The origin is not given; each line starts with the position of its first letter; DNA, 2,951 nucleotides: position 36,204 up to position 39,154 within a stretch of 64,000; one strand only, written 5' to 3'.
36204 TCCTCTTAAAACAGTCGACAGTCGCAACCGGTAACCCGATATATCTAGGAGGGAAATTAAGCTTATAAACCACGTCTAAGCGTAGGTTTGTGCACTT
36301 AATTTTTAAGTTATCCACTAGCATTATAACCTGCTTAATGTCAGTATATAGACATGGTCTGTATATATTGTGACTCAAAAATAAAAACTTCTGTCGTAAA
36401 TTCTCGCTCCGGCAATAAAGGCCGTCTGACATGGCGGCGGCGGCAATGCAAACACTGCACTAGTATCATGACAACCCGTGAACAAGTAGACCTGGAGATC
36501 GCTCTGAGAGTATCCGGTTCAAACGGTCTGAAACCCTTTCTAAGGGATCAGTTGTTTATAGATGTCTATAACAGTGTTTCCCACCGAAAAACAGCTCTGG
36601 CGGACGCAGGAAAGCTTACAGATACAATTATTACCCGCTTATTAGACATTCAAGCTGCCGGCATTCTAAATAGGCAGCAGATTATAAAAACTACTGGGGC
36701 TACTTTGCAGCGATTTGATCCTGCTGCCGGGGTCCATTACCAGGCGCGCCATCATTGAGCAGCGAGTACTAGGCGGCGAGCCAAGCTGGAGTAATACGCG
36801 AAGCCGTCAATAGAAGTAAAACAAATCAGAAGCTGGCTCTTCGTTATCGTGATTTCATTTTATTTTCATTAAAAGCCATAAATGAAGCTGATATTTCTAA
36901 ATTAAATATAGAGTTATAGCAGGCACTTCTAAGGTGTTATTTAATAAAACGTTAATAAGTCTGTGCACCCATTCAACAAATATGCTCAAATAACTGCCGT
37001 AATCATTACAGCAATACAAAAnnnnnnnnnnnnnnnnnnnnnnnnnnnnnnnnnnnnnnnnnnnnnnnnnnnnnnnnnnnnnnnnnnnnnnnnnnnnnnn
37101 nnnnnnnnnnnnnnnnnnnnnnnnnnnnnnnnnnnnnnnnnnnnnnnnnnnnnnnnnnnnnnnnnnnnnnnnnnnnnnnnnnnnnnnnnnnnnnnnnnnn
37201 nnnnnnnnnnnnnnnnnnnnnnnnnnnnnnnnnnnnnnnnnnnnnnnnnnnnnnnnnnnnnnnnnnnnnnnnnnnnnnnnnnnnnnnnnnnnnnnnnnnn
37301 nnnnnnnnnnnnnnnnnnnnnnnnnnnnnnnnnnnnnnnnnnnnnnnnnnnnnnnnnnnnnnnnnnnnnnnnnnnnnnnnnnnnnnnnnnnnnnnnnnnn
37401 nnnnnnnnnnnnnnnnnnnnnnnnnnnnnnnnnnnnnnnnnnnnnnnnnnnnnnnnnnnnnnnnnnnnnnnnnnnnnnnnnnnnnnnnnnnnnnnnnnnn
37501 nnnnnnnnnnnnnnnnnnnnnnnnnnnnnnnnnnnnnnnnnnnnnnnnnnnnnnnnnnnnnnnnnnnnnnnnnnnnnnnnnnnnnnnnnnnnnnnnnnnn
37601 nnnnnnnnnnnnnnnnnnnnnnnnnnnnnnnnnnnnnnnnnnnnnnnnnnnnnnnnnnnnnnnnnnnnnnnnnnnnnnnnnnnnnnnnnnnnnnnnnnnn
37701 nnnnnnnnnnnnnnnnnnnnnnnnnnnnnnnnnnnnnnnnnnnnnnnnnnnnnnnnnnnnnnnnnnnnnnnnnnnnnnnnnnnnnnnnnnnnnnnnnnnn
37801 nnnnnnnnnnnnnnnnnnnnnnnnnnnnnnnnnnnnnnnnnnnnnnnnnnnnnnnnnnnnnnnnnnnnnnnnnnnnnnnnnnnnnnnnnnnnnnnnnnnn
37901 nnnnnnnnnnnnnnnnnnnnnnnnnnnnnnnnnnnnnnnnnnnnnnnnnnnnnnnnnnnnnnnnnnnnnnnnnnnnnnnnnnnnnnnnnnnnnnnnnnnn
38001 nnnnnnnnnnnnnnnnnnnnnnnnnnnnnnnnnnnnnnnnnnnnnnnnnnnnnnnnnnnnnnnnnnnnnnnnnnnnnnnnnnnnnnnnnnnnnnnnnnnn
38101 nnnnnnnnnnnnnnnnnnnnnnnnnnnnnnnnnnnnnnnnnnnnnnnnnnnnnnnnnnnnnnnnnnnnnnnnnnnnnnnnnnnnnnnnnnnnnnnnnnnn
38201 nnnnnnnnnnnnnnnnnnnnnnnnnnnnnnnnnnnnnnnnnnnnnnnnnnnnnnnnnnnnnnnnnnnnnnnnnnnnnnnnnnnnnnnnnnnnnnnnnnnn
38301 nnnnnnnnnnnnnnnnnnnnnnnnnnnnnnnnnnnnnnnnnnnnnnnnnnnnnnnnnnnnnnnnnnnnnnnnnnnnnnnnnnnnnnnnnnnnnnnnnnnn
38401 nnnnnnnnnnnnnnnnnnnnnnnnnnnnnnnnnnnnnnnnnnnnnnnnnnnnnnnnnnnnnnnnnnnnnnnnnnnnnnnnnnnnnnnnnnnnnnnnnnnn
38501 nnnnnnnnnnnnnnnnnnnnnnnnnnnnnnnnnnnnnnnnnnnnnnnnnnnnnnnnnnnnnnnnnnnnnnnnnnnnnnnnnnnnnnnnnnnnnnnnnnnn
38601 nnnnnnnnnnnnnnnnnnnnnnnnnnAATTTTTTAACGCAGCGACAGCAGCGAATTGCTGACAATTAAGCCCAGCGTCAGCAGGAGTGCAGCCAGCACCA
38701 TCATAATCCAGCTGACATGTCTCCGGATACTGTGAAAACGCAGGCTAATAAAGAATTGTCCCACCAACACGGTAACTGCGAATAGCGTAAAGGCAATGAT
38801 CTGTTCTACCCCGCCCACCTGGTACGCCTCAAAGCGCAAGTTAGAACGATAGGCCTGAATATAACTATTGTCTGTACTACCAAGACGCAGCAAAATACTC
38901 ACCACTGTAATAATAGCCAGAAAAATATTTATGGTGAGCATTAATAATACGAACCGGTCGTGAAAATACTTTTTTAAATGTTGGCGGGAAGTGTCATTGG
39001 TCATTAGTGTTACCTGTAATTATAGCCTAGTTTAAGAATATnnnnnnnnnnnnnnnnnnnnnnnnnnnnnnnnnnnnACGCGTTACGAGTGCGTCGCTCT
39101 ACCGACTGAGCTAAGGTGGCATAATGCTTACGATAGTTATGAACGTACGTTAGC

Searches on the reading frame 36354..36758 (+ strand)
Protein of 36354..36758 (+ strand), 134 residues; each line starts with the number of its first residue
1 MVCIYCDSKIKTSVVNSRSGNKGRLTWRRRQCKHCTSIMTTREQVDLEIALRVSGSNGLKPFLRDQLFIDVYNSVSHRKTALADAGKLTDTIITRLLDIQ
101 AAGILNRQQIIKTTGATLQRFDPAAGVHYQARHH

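Call 110: search_protein_families(library=pfam, proteins=[window:36354-36758:+], max_evalue=0.001)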
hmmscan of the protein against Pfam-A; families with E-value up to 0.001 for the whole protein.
window:36354-36758:+ (134 aa): 1 family
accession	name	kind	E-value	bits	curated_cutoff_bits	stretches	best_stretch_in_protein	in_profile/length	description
PF22811.2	Zn_ribbon_NrdR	-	1.2e-08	35.1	27.2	1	1-43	1-42/42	Transcriptional repressor NrdR-like, N-terminal domain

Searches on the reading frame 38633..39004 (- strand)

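Call 110: search_protein_families(library=pfam, proteins=[window:38633-39004:-], max_evalue=0.001)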
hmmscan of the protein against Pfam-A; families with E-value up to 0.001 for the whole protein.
window:38633-39004:- (123 aa): 1 family
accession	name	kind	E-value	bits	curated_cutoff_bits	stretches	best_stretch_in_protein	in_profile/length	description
PF07690.21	MFS_1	-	0.00061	19.2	33.4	1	9-119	195-291/347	Major Facilitator Superfamily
